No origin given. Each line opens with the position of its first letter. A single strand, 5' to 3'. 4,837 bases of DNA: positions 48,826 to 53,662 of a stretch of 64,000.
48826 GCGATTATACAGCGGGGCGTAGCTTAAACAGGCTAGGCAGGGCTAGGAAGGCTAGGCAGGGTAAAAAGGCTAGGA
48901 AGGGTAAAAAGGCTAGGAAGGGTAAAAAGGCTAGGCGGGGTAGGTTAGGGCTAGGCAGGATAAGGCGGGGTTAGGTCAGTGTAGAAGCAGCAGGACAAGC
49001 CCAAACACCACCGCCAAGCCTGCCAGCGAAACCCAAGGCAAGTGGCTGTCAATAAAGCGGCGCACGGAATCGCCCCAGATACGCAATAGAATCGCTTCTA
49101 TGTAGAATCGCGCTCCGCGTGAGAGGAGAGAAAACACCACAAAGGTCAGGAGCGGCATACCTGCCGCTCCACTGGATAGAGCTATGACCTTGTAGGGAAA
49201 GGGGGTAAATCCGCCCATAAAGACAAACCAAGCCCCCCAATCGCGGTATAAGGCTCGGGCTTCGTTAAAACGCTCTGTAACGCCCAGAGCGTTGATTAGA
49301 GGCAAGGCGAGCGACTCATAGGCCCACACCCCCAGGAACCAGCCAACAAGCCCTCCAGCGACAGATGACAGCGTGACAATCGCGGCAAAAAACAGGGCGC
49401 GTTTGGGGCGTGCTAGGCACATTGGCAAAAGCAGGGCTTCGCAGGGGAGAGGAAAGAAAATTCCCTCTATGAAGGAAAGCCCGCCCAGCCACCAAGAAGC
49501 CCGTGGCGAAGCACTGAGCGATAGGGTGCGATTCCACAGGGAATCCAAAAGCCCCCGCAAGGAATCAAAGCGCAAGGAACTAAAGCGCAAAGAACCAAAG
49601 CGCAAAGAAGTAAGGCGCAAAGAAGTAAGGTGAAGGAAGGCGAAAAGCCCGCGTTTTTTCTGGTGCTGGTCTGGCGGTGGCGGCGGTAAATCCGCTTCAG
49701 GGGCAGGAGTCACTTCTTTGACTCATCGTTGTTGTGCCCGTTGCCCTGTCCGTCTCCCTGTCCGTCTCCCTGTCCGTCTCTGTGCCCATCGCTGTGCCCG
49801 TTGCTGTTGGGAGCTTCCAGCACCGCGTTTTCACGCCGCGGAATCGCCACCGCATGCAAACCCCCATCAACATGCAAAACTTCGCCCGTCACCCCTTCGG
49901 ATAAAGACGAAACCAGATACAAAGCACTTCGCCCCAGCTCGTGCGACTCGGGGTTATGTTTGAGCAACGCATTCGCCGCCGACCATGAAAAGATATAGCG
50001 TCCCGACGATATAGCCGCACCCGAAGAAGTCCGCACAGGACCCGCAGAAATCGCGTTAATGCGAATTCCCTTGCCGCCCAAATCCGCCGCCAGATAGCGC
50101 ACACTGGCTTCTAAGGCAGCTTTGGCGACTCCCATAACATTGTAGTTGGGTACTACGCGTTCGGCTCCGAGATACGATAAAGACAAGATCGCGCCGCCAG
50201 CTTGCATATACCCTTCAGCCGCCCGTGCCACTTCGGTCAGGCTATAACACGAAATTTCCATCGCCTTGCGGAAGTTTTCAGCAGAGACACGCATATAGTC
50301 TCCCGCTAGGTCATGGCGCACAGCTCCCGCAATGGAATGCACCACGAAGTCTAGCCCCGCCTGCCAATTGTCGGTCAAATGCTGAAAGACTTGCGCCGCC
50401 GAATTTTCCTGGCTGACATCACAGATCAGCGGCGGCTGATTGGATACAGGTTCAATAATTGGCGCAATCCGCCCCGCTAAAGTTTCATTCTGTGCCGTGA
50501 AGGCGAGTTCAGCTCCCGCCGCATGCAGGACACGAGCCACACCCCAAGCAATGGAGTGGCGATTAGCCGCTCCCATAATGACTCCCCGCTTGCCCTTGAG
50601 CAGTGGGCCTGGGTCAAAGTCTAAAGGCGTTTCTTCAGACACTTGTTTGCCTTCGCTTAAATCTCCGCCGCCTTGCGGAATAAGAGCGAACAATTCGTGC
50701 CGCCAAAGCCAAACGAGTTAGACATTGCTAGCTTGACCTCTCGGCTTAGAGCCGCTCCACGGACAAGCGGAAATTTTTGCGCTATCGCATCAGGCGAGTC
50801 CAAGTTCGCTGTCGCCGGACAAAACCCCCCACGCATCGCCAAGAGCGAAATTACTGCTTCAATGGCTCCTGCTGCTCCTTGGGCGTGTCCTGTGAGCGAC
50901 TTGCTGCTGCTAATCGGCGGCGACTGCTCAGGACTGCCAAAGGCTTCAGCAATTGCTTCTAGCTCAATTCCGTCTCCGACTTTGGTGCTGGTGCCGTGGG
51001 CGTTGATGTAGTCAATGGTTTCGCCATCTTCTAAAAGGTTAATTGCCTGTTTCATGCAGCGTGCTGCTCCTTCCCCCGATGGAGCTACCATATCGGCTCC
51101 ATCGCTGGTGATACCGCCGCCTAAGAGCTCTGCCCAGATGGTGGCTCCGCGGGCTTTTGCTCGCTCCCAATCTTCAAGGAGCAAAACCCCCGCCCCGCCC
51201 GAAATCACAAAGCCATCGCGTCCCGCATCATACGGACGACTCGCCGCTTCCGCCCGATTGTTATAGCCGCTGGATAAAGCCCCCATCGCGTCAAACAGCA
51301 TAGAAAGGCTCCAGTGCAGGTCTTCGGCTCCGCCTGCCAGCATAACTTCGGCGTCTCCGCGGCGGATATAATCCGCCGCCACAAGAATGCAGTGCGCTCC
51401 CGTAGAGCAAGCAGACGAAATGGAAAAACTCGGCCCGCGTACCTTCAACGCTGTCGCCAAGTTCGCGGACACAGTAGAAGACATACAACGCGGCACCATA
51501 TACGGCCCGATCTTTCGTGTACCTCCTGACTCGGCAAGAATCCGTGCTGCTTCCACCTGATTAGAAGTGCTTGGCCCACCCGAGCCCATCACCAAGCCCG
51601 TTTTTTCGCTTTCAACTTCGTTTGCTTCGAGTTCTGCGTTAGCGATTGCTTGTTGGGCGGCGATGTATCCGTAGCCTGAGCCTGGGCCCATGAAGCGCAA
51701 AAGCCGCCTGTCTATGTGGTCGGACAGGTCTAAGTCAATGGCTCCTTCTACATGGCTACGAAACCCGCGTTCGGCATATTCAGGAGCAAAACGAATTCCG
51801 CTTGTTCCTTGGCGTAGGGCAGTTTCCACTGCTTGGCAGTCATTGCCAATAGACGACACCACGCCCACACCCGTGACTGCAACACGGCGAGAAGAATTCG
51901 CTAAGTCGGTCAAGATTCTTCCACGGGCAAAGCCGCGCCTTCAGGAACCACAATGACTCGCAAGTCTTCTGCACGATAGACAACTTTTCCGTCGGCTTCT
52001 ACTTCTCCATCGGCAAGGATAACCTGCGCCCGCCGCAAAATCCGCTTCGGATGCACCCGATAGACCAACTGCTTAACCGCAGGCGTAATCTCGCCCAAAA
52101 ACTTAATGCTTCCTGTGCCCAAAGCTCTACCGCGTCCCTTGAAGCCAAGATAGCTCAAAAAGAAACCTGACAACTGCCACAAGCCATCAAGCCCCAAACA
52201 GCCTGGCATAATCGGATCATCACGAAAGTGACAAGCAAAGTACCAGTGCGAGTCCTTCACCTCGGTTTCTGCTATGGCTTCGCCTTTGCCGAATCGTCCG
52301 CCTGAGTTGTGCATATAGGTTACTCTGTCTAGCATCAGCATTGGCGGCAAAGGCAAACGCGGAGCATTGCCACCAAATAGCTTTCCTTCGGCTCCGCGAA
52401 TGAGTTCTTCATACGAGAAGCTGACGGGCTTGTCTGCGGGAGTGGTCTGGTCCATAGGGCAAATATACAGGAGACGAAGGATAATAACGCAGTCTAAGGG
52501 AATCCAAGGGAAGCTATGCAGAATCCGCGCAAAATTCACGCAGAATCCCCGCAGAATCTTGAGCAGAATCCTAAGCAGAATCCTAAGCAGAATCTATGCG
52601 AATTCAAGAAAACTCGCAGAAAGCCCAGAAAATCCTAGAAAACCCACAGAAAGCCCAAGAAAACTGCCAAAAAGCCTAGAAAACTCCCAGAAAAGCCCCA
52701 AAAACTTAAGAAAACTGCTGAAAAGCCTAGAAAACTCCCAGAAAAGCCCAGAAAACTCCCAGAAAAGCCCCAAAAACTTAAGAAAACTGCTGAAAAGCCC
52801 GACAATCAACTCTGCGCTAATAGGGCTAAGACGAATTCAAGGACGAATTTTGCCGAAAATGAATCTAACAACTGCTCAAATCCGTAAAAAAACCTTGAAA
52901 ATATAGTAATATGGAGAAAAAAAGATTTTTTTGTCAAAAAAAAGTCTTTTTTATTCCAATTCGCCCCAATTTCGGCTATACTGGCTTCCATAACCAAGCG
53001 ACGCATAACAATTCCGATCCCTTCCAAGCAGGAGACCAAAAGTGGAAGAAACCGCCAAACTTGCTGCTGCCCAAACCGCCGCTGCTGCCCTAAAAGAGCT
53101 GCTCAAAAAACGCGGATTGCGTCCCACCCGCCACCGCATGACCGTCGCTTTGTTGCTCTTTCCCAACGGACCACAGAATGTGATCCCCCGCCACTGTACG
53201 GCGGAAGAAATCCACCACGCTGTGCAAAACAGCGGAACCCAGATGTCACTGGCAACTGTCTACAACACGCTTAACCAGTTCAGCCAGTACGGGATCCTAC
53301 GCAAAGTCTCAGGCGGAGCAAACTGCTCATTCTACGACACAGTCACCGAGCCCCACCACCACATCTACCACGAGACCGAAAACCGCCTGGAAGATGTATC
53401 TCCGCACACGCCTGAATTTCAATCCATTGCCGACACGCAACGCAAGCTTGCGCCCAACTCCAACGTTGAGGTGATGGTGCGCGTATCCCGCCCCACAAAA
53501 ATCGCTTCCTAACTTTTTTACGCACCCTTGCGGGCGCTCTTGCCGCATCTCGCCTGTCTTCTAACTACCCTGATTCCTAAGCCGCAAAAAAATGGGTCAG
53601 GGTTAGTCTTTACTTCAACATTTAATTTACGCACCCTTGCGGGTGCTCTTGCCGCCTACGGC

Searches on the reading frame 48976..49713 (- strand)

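Call 18: search_protein_families(library=pfam, proteins=[window:48976-49713:-], max_evalue=0.00001)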
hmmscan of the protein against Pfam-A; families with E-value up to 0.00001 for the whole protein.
window:48976-49713:- (245 aa): 1 family
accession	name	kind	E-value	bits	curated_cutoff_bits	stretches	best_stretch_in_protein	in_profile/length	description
PF09335.16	VTT_dom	-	7.6e-07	30.1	33.9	1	109-205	19-116/123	VTT domain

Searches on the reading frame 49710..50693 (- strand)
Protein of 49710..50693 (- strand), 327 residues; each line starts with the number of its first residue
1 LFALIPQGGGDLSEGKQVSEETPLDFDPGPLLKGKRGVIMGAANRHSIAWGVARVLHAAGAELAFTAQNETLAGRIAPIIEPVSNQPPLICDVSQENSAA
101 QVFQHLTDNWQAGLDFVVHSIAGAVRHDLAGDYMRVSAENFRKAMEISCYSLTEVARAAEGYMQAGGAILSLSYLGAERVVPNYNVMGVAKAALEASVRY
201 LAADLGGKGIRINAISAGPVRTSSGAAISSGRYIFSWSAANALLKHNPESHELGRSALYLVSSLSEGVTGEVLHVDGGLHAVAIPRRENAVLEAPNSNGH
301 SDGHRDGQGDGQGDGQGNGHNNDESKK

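Call 16: find_encoding_contigs(protein=window:49710-50693:-, flank=10000, max_places=6)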
Protein window:49710-50693:- (327 aa): no gene with exactly this product is on record in the collection.

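Call 18: search_protein_families(library=pfam, proteins=[window:49710-50693:-], max_evalue=0.00001)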
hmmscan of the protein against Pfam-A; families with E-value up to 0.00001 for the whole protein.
window:49710-50693:- (327 aa): 2 families
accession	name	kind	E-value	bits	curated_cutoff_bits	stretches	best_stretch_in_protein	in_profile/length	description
PF13561.12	adh_short_C2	-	1e-75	254.8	27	1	41-280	1-236/236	Enoyl-(Acyl carrier protein) reductase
PF00106.31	adh_short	-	4.8e-15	56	26.6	1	47-228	11-190/195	short chain dehydrogenase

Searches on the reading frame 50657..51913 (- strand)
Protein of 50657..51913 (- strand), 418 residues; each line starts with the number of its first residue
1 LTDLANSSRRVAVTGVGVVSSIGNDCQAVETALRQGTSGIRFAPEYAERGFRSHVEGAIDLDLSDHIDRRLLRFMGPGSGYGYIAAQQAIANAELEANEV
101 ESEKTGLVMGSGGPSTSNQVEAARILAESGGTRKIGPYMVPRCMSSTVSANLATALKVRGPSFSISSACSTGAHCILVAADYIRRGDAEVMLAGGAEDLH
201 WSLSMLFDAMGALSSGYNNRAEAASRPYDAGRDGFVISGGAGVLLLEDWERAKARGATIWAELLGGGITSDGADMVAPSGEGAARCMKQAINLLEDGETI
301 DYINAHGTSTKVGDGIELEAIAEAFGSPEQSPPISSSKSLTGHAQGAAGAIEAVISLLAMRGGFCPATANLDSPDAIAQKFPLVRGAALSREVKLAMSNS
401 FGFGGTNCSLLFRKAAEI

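Call 18: search_protein_families(library=pfam, proteins=[window:50657-51913:-], max_evalue=0.00001)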
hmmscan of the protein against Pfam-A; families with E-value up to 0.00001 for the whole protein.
window:50657-51913:- (418 aa): 2 families
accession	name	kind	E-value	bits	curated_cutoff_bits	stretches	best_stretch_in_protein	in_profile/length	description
PF00109.32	ketoacyl-synt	-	2.2e-42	145.9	20.8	1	9-250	2-250/252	Beta-ketoacyl synthase, N-terminal domain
PF02801.28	Ketoacyl-synt_C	-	3.9e-31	108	20.8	1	261-371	2-118/119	Beta-ketoacyl synthase, C-terminal domain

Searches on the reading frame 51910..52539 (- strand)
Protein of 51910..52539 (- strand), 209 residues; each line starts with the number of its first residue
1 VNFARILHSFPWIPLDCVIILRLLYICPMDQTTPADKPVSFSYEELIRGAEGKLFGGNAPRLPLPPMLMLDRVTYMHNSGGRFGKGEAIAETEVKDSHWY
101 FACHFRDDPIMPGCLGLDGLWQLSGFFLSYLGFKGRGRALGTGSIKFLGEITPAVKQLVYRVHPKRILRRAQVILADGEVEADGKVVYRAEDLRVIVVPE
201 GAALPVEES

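Call 18: search_protein_families(library=pfam, proteins=[window:51910-52539:-], max_evalue=0.00001)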
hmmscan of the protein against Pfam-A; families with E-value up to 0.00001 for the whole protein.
window:51910-52539:- (209 aa): 1 family
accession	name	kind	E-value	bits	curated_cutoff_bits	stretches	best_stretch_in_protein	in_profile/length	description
PF07977.19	FabA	-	5.4e-41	139.9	23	1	62-191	1-138/138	FabA-like domain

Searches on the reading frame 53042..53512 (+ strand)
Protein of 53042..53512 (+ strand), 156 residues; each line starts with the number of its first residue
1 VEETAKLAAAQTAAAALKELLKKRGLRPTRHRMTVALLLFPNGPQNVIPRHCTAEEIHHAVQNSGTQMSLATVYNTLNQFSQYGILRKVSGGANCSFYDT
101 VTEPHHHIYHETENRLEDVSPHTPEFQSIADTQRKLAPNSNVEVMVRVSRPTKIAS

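Call 18: search_protein_families(library=pfam, proteins=[window:53042-53512:+], max_evalue=0.00001)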
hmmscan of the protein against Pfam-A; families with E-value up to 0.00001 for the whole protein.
window:53042-53512:+ (156 aa): 1 family
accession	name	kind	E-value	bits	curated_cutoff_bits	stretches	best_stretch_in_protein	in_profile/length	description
PF01475.25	FUR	-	2.1e-17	63.9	23.1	1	23-141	1-110/121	Ferric uptake regulator family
